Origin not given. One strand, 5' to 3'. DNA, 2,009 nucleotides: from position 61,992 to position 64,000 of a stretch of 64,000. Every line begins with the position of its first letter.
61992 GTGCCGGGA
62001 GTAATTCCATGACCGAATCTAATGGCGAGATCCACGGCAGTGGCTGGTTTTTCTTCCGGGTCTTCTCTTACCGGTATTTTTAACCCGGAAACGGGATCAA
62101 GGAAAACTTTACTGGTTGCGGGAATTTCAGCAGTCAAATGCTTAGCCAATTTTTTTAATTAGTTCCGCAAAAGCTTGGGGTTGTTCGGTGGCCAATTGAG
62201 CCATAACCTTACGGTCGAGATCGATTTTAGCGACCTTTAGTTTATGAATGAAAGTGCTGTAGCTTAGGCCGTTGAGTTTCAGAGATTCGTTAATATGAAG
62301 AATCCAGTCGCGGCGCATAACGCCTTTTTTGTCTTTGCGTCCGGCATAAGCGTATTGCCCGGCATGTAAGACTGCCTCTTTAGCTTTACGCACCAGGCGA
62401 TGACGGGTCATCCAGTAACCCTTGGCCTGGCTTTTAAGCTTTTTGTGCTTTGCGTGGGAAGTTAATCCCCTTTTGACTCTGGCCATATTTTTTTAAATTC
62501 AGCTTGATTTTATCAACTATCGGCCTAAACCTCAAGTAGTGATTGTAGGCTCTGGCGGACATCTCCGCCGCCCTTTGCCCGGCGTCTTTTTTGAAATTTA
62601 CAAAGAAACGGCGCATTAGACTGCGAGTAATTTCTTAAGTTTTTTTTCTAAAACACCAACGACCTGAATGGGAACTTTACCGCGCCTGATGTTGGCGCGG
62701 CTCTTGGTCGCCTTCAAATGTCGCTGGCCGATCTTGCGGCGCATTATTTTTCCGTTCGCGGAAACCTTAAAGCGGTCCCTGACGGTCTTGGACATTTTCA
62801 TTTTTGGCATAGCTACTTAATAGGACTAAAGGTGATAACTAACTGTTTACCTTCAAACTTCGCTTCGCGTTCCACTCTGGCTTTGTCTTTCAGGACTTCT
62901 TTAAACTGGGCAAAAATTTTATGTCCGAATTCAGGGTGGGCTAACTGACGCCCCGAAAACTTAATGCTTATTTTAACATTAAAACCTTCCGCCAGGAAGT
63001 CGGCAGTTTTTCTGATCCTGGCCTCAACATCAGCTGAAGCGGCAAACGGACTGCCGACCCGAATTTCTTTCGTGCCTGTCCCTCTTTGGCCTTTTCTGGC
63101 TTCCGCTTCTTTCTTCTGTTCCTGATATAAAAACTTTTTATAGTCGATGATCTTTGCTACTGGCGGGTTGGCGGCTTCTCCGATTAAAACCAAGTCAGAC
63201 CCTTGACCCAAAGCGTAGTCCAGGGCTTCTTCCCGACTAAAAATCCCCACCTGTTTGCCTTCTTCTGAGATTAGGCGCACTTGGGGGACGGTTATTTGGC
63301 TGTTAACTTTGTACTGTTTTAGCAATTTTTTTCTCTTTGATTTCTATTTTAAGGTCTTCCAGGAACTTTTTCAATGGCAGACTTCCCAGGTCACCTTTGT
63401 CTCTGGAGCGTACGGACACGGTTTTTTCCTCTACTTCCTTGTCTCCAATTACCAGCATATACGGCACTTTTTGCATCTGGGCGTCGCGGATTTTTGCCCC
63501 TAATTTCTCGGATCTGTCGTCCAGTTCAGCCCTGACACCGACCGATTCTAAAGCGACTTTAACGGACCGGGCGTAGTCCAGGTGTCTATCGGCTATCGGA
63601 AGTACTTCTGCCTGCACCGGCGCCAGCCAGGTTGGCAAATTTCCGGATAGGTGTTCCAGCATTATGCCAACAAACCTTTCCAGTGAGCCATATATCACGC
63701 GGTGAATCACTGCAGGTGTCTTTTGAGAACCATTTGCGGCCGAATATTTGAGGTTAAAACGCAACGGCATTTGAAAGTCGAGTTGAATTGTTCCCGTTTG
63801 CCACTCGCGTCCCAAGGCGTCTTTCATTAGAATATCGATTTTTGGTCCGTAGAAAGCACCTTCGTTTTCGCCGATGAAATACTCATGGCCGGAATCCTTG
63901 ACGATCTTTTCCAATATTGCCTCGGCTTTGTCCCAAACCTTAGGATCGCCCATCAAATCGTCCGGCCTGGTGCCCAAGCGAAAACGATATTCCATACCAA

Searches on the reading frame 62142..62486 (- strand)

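Call 43: search_protein_families(library=pfam, proteins=[window:62142-62486:-], max_evalue=0.001)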
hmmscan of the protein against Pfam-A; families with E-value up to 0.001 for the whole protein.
window:62142-62486:- (114 aa): 1 family
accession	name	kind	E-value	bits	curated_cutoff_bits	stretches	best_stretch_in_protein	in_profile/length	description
PF00453.23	Ribosomal_L20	-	1.2e-34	119.1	30.8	1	3-109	1-107/107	Ribosomal protein L20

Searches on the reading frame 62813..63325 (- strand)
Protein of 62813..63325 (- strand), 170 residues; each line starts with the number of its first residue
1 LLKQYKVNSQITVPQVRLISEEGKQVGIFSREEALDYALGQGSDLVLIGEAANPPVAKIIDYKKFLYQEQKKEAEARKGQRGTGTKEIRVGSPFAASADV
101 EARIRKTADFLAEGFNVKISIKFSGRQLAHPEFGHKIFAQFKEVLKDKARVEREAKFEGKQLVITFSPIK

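Call 43: search_protein_families(library=pfam, proteins=[window:62813-63325:-], max_evalue=0.001)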
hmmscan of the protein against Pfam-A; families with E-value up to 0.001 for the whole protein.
window:62813-63325:- (170 aa): 2 families
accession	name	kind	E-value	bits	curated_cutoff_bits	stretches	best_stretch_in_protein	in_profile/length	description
PF05198.21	IF3_N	-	1.4e-26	92.9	26.9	1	7-76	1-70/70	Translation initiation factor IF-3, N-terminal domain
PF00707.27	IF3_C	-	1.6e-19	70.1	34.8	1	85-168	3-85/86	Translation initiation factor IF-3, C-terminal domain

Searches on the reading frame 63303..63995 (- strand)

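Call 43: search_protein_families(library=pfam, proteins=[window:63303-63995:-], max_evalue=0.001)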
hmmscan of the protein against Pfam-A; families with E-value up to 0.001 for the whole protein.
window:63303-63995:- (230 aa): 2 families
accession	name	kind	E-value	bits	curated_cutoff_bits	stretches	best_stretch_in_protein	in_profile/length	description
PF03129.25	HGTP_anticodon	-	2e-25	89.2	21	1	129-216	2-92/94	Anticodon binding domain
PF00587.30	tRNA-synt_2b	-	1.2e-13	52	29.3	1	21-115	84-178/179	tRNA synthetase class II core domain (G, H, P, S and T)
